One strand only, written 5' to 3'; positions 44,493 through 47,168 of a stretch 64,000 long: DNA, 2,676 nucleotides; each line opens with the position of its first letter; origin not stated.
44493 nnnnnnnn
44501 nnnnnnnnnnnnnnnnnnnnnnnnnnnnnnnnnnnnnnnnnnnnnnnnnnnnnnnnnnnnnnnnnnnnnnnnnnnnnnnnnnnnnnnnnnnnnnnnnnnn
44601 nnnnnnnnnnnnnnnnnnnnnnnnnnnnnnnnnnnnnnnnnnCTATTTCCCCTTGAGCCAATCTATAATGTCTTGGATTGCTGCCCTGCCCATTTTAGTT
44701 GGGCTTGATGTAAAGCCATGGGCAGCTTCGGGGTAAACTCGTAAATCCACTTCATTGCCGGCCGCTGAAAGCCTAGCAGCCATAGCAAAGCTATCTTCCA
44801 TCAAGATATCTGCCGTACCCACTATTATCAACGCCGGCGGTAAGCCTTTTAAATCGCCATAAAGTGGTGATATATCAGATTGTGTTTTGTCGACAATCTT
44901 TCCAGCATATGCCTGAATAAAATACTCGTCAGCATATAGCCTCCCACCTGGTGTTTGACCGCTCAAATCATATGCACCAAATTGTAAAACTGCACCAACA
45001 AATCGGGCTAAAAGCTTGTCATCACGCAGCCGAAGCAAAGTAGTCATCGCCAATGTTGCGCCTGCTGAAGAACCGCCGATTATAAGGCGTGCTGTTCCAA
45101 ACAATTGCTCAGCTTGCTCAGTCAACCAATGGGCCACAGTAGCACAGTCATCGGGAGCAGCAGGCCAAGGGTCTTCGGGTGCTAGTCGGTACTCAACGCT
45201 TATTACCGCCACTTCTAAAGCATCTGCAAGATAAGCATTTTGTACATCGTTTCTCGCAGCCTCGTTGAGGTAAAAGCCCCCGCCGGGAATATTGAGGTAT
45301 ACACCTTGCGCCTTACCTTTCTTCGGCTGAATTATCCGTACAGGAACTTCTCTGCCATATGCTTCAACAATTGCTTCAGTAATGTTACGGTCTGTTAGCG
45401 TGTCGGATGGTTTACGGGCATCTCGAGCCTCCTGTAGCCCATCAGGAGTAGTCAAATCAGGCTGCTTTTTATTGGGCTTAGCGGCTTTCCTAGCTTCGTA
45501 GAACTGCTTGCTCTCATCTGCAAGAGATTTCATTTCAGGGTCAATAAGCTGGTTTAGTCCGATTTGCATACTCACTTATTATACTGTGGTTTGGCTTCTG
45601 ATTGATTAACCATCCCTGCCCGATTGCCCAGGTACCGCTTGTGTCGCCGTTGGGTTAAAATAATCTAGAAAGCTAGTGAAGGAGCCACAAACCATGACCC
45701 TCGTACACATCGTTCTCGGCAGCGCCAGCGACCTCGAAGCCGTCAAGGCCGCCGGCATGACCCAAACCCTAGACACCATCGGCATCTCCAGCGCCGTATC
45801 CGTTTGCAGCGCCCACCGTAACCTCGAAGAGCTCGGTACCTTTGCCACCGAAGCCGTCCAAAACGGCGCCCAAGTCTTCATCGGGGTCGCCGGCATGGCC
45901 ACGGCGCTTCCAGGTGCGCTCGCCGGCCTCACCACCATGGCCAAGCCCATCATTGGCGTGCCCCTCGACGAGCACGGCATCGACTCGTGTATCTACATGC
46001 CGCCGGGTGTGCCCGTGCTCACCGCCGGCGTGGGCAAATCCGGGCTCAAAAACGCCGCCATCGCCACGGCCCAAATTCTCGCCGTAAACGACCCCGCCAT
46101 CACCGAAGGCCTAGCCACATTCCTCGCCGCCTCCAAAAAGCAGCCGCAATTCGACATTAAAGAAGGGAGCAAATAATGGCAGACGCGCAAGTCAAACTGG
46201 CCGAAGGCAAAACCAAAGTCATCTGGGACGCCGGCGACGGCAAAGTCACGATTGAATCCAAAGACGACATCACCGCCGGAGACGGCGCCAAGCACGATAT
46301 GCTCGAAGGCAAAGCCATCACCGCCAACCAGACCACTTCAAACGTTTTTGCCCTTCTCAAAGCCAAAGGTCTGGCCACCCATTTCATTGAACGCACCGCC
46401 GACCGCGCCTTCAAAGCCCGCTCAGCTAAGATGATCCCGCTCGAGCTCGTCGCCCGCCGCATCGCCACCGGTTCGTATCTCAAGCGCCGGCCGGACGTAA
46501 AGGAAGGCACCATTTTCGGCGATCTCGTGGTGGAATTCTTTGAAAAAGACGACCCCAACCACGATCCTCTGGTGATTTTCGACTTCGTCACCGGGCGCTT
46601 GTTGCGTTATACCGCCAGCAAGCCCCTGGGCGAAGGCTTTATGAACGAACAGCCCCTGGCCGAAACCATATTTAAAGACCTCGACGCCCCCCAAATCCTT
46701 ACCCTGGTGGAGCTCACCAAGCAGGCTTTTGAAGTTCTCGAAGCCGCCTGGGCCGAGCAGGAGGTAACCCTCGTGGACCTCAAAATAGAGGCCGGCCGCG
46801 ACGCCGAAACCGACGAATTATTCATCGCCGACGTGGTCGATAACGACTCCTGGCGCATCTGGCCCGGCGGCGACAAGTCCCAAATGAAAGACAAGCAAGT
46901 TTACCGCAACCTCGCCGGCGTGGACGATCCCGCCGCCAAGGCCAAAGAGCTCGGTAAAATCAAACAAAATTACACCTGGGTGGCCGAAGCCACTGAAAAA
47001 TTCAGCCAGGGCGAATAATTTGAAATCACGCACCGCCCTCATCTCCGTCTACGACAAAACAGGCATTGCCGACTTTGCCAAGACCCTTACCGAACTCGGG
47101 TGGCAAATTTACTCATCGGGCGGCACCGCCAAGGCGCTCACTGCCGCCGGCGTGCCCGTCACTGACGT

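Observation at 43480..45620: Low-GC (~45%) island inserted in the purine-biosynthesis locus encoding a standalone (p)ppGpp hydrolase and a Gpt-like PRTase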

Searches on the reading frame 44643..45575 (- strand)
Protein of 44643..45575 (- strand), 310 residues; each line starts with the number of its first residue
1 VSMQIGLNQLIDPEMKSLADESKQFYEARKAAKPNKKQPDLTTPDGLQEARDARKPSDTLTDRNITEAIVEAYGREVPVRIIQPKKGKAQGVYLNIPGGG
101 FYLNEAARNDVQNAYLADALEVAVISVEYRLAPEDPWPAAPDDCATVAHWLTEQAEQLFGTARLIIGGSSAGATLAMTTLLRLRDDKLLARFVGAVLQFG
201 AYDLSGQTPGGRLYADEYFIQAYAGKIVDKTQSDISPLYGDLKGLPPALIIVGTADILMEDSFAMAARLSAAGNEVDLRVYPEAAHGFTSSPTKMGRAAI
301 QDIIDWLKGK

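Call 4: search_protein_families(library=pfam, proteins=[window:44643-45575:-], max_evalue=0.01)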
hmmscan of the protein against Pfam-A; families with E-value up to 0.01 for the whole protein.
window:44643-45575:- (310 aa): 6 families
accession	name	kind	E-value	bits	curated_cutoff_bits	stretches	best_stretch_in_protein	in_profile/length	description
PF07859.19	Abhydrolase_3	-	1.3e-43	149.7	25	1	97-289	5-209/210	alpha/beta hydrolase fold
PF20434.5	BD-FAE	-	5.9e-14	52.5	26.8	1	83-182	5-109/215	BD-FAE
PF00326.27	Peptidase_S9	-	2.3e-12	47.3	22.6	1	142-308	46-207/213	Prolyl oligopeptidase family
PF00135.34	COesterase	-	0.00041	19.9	27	1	83-132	92-143/515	Carboxylesterase family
PF01738.24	DLH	-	0.0008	19.5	21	1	246-294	144-194/217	Dienelactone hydrolase family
PF12146.15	Hydrolase_4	-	0.0041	16.9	27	0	247-288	193-234/239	Serine aminopeptidase, S33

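Call 16: search_protein_families(library=ncbifam, proteins=[window:44643-45575:-], max_evalue=0.01)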
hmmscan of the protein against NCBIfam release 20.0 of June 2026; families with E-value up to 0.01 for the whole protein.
window:44643-45575:- (310 aa): 9 families
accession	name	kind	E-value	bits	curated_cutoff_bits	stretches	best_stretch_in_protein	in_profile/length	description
NF058653.1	LipP1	equivalog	2e-44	151.7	350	1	60-303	41-296/300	LipP1 family hormone-sensitive lipase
NF058649.1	GTSAG_HSLs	subfamily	1.4e-35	123.2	380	1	16-289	18-289/312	GTSAG motif subfamily hormone-sensitive lipase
NF058651.1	GESAG_HSLs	subfamily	1.9e-35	122.4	430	1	73-308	50-293/296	GESAG motif subfamily hormone-sensitive lipase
NF033149.0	CHL_hydrolase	equivalog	1.5e-27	96.4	500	1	64-291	48-287/310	chloramphenicol hydrolase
NF007547.0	PRK10162.1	equivalog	2.6e-27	95.6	389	1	66-291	61-297/321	acetyl esterase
NF058650.1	GCSAG_HSLs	subfamily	8.3e-21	74.8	410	1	17-293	10-294/314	GCSAG motif subfamily hormone-sensitive lipase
NF052352.1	TriaclglyLipLipYMycb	equivalog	2.9e-09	36.6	450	1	147-287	243-376/397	triacylglycerol lipase LipY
NF052354.1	EstLipQMycob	equivalog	3.6e-07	29.1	700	1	85-306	160-394/418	esterase LipQ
NF042968.1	AcxylEst_AxeA1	equivalog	0.00091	17.7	700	1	245-308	198-265/459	acetylxylan esterase AxeA1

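Call 25: find_homologous_proteins(query=window:44643-45575:-)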
Query window:44643-45575:- (310 aa): 3504 proteins with E <= 0.001 among 8000 candidates; the best 120 are listed.
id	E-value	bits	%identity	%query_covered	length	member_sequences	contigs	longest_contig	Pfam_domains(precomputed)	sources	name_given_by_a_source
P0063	4.3e-200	681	100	99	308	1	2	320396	PF00326.28,PF07859.20,PF20434.6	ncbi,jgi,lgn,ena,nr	ncbi:MAG TPA: alpha/beta hydrolase fold domain-containing protein [Candidatus Saccharimonadia bacter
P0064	8.9e-158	542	79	99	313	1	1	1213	PF00326.28,PF07859.20,PF20434.6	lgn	-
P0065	5.5e-157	540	79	99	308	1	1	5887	PF00326.28,PF07859.20,PF20434.6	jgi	jgi:acetyl esterase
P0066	1.6e-152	525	76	99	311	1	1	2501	PF00326.28,PF07859.20,PF20434.6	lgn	-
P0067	1.9e-152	525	78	99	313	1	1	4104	PF00326.28,PF07859.20,PF20434.6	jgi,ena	jgi:acetyl esterase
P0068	1.5e-151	522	76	99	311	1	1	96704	PF00326.28,PF07859.20,PF20434.6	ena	-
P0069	1.7e-149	515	75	99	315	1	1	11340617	PF00326.28,PF07859.20,PF20434.6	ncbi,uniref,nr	ncbi:alpha/beta hydrolase [Ktedonosporobacter rubrisoli]|uniref:Alpha/beta hydrolase n=1 Tax=Ktedono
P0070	1.1e-148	512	74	100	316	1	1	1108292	PF00326.28,PF07859.20,PF20434.6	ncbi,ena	-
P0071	1.3e-147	509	74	99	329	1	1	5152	PF00135.35,PF00326.28,PF07859.20,PF20434.6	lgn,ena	-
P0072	6.4e-146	503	74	99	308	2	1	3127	PF00326.28,PF07859.20,PF20434.6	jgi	jgi:acetyl esterase/lipase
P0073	2.7e-145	501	74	99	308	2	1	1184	PF00326.28,PF07859.20,PF20434.6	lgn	-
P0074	6.3e-145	500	74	99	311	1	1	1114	PF00326.28,PF07859.20,PF20434.6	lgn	-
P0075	1.6e-144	499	75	99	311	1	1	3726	PF00326.28,PF07859.20,PF20434.6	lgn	-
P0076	5.1e-141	487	71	98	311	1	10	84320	PF00326.28,PF07859.20,PF20434.6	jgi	jgi:acetyl esterase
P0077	1.6e-138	479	70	99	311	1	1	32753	PF00135.35,PF00326.28,PF07859.20,PF20434.6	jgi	jgi:acetyl esterase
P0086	7.3e-133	460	72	94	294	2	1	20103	PF00326.28,PF07859.20,PF20434.6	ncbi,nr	ncbi:MAG TPA: alpha/beta hydrolase [Candidatus Saccharimonadales bacterium]|nr:alpha/beta hydrolase 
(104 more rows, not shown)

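Call 27: find_encoding_contigs(protein=P0070, flank=6000, max_places=2)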
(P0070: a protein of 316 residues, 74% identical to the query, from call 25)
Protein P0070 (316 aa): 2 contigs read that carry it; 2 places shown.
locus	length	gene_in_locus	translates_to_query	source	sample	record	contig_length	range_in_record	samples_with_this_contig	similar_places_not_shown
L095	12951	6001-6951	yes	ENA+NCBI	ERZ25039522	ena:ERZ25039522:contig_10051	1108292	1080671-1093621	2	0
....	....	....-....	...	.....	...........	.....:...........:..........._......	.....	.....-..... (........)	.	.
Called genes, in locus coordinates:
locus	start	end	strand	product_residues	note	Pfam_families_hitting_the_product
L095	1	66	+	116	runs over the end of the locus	-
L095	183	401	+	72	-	PF02452:PemK_toxin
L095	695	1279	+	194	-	-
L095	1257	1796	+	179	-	-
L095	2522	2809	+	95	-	-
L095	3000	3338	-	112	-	-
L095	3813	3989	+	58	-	PF21748:UPF0150 (weak), PF15919:HicB_lk_antitox (weak)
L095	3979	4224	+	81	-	PF15919:HicB_lk_antitox, PF21748:UPF0150 (weak)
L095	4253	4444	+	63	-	PF07927:HicA_toxin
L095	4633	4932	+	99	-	PF08922:DUF1905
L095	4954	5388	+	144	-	PF08818:DUF1801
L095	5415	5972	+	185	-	-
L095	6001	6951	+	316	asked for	PF20434:BD-FAE, PF07859:Abhydrolase_3, PF00326:Peptidase_S9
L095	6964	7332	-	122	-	-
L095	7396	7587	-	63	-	-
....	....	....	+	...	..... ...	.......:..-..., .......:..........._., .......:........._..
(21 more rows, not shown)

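Call 28: find_encoding_contigs(protein=P0068, flank=6000, max_places=2)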
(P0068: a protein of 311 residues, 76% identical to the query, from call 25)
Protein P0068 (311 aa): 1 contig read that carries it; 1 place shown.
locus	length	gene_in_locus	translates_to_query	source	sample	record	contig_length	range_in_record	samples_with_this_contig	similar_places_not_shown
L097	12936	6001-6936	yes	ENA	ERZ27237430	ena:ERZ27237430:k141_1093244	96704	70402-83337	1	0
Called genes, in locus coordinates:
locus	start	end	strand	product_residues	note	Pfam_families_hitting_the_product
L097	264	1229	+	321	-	PF00005:ABC_tran, PF13304:AAA_21, PF13732:DrrA1-3_C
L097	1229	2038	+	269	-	PF01061:ABC2_membrane, PF12698:ABC2_membrane_3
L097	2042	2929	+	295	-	PF14067:LssY_C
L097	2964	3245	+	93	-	-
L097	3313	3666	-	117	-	PF08818:DUF1801 (weak)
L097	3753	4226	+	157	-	PF22381:Staph_reg_Sar_Rot (weak), PF01047:MarR, PF12802:MarR_2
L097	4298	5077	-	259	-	PF03372:Exo_endo_phos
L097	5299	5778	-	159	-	PF04138:GtrA_DPMS_TM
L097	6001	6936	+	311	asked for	PF20434:BD-FAE, PF07859:Abhydrolase_3, PF00326:Peptidase_S9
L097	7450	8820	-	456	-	PF00155:Aminotran_1_2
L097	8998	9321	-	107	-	PF13376:OmdA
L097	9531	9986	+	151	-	-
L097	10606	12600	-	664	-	-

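Call 29: find_encoding_contigs(protein=P0086, flank=6000, max_places=2)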
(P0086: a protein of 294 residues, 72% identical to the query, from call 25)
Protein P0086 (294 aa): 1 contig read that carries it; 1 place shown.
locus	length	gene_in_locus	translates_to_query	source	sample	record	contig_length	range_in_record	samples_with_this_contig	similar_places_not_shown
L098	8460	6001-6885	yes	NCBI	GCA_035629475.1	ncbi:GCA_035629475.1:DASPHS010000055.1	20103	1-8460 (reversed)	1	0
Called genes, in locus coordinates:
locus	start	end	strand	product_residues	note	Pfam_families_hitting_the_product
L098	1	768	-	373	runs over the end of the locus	PF00438:S-AdoMet_synt_N, PF02772:S-AdoMet_synt_M, PF02773:S-AdoMet_synt_C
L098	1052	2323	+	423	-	PF06965:Na_H_antiport_1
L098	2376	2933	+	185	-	-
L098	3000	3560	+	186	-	-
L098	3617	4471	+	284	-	-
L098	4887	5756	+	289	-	PF00561:Abhydrolase_1, PF12697:Abhydrolase_6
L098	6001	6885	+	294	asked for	PF20434:BD-FAE, PF07859:Abhydrolase_3, PF00326:Peptidase_S9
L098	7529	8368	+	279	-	PF00753:Lactamase_B, PF23023:Anti-Pycsar_Apyc1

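Call 34: find_encoding_contigs(protein=P0065, flank=6000, max_places=3)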
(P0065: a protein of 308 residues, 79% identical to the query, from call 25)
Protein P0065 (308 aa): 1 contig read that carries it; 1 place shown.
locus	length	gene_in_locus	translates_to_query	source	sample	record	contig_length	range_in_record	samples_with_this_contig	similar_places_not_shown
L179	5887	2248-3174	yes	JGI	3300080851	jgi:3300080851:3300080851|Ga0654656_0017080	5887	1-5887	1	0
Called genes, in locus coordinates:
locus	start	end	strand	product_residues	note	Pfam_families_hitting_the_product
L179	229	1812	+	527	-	PF09820:AAA-ATPase_like, PF08011:PDDEXK_9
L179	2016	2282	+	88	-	-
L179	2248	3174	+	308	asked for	PF20434:BD-FAE, PF07859:Abhydrolase_3, PF00326:Peptidase_S9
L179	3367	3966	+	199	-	-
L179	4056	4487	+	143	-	PF12728:HTH_17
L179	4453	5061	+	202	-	PF13470:PIN_3, PF26343:VapC50_C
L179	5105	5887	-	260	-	?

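Call 54: find_encoding_contigs(protein=P0063, flank=6000, max_places=6)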
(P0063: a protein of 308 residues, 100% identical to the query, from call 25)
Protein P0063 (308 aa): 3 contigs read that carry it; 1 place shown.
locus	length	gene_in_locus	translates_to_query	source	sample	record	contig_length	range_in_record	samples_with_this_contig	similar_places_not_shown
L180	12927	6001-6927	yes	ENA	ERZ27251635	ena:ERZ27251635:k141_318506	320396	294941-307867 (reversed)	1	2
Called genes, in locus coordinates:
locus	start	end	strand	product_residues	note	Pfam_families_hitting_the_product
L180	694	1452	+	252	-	PF01256:Carb_kinase, PF08543:Phos_pyr_kin (weak)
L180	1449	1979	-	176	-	-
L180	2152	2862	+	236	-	-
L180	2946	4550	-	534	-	PF02142:MGS, PF01808:AICARFT_IMPCHas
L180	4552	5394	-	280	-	PF01259:SAICAR_synt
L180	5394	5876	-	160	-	PF00731:AIRC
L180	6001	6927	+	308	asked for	PF20434:BD-FAE, PF07859:Abhydrolase_3, PF00326:Peptidase_S9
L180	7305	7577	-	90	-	-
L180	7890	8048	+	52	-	-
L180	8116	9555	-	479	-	PF00206:Lyase_1, PF10397:ADSL_C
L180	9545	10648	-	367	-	PF00586:AIRS (weak), PF02769:AIRS_C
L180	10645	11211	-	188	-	PF00551:Formyl_trans_N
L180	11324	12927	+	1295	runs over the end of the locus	PF18076:FGAR-AT_N, PF18072:FGAR-AT_linker, PF02769:AIRS_C, PF22689:FGAR-AT_PurM_N-like, PF02769:AIRS_C, PF13507:GATase_5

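Call 71: search_protein_families(library=padloc, proteins=[window:44643-45575:-], max_evalue=0.01)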
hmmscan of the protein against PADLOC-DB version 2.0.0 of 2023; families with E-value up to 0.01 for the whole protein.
window:44643-45575:- (310 aa): 0 families

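Call 72: search_protein_families(library=phrogs, proteins=[window:44643-45575:-], max_evalue=0.001)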
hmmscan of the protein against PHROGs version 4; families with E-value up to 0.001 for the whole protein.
window:44643-45575:- (310 aa): 1 family
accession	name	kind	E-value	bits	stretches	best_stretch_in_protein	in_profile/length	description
phrog_3341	-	other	1.2e-22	81.7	1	66-308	17-256/267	esterase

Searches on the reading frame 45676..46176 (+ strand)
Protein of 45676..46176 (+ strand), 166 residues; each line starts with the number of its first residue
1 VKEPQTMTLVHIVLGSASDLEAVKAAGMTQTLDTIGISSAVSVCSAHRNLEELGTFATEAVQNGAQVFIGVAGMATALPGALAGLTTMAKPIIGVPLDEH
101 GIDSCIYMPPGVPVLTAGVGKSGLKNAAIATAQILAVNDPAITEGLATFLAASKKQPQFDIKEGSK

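Call 4: search_protein_families(library=pfam, proteins=[window:45676-46176:+], max_evalue=0.01)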
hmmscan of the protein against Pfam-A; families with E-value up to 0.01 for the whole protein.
window:45676-46176:+ (166 aa): 1 family
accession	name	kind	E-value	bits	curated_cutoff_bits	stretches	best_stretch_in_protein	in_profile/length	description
PF00731.26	AIRC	-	1.1e-34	119.5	30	1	10-154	2-146/148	AIR carboxylase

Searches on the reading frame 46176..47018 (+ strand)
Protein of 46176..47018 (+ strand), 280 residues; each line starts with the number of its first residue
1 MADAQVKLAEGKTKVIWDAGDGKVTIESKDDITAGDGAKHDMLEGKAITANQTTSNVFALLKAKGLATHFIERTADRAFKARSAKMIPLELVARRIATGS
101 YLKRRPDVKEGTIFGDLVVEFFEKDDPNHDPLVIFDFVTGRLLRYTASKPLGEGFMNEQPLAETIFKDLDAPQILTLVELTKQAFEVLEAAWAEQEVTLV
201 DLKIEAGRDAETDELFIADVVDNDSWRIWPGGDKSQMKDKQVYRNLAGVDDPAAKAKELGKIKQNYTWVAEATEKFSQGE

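Call 7: find_encoding_contigs(protein=window:46176-47018:+, flank=10000, max_places=10)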
Protein window:46176-47018:+ (280 aa): 3 contigs read that carry it; 2 places shown.
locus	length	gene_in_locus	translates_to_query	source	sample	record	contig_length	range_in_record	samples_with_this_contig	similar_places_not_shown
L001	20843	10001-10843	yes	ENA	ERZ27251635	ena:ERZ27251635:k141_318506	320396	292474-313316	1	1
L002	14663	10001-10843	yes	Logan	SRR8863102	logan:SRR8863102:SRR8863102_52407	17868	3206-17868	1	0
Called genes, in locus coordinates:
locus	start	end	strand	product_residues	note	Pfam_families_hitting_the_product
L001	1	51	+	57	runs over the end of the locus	-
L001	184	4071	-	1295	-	PF18076:FGAR-AT_N, PF18072:FGAR-AT_linker, PF02769:AIRS_C, PF22689:FGAR-AT_PurM_N-like, PF02769:AIRS_C, PF13507:GATase_5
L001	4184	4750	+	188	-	PF00551:Formyl_trans_N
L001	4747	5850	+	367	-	PF00586:AIRS (weak), PF02769:AIRS_C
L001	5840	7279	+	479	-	PF00206:Lyase_1, PF10397:ADSL_C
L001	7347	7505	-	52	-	-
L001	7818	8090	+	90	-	-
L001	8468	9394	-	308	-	PF20434:BD-FAE, PF07859:Abhydrolase_3, PF00326:Peptidase_S9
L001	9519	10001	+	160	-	PF00731:AIRC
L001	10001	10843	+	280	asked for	PF01259:SAICAR_synt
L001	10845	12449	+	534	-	PF02142:MGS, PF01808:AICARFT_IMPCHas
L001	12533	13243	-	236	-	-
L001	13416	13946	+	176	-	-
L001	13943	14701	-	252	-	PF01256:Carb_kinase, PF08543:Phos_pyr_kin (weak)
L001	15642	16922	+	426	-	PF00709:Adenylsucc_synt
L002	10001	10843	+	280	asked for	PF01259:SAICAR_synt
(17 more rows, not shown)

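Call 33: find_related_loci(query=window:46176-47018:+, collection=metagenome_contigs, flank=10000)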
Query window:46176-47018:+ (280 aa) in metagenome_contigs; peptide patterns used: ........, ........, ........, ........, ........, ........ (x = any residue, [..] = any of these).
599 stretches matched a pattern (row limit reached: there are more); 555 encode a relative of the query (tblastn E <= 1e-3); the best 80 are kept; 80 distinct loci.
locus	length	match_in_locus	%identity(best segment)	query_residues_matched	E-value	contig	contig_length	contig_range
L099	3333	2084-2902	71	7-279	9e-134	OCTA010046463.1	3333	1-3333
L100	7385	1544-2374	65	5-276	1e-117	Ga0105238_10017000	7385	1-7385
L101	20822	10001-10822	62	8-278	2e-106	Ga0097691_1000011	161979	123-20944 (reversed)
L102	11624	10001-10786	57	8-276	5e-95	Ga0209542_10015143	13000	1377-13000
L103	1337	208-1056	52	8-276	1e-97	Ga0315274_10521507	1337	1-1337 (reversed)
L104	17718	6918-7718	54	8-276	8e-90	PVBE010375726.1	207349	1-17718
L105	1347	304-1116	55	7-277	7e-95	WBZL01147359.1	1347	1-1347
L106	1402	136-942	53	7-280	1e-94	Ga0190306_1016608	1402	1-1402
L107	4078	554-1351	53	4-276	3e-88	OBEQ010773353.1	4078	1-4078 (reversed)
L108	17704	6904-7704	52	1-277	2e-86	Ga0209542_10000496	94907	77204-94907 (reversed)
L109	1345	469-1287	53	7-276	3e-89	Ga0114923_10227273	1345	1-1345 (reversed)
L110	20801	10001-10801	50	1-277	2e-83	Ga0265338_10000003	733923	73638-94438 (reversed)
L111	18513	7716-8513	52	7-276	2e-83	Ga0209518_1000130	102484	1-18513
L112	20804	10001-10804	51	9-278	4e-83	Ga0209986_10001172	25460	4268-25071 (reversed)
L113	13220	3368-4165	52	9-276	5e-83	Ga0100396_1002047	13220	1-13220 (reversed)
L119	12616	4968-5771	52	7-276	4e-81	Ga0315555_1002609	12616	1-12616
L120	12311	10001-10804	52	7-276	4e-81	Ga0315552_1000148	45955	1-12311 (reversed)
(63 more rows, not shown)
